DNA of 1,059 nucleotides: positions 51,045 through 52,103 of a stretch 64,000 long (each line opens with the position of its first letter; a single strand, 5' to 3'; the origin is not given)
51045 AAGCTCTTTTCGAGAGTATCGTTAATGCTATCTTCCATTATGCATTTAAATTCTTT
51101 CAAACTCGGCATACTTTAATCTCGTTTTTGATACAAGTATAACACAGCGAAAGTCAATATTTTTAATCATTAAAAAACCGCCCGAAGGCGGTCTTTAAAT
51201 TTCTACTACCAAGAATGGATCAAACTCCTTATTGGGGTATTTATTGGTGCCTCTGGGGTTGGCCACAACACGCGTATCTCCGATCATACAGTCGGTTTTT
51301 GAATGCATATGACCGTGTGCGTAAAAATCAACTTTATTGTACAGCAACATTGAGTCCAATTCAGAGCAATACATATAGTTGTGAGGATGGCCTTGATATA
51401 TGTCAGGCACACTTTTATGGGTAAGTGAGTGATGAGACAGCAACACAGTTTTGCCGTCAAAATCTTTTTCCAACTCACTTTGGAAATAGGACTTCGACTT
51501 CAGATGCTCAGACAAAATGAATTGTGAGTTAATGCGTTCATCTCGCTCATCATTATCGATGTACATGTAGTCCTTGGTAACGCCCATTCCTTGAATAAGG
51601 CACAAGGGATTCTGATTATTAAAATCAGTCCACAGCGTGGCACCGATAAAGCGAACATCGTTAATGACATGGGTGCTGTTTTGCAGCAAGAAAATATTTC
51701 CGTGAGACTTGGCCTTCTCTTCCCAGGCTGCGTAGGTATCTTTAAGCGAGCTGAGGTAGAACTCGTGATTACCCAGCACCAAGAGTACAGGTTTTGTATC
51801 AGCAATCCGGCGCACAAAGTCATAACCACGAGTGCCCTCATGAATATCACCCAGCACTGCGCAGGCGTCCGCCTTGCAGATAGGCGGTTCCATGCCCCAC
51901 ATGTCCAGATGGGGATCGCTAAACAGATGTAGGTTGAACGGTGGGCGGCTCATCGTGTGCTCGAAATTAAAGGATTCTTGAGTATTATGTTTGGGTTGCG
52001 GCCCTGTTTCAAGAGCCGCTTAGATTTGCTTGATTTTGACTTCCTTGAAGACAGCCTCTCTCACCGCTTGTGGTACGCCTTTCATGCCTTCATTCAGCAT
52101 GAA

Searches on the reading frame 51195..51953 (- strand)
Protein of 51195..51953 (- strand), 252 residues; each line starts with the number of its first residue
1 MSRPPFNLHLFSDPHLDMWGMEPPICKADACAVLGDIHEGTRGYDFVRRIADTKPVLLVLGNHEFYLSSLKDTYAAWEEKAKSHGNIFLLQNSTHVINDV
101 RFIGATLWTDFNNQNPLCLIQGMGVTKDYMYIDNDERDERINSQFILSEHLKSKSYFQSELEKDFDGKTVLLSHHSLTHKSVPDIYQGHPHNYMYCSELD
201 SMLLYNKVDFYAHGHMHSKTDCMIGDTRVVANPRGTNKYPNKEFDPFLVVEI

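Call 54: search_protein_families(library=pfam, proteins=[window:51195-51953:-], max_evalue=0.001)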
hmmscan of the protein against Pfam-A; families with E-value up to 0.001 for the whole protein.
window:51195-51953:- (252 aa): 2 families
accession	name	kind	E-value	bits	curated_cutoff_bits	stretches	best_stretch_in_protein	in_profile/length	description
PF00149.33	Metallophos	-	1.2e-08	36.1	21.5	1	33-218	36-190/191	Calcineurin-like phosphoesterase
PF12850.12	Metallophos_2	-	6.7e-05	23.4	27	0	10-233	5-132/154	Calcineurin-like phosphoesterase superfamily domain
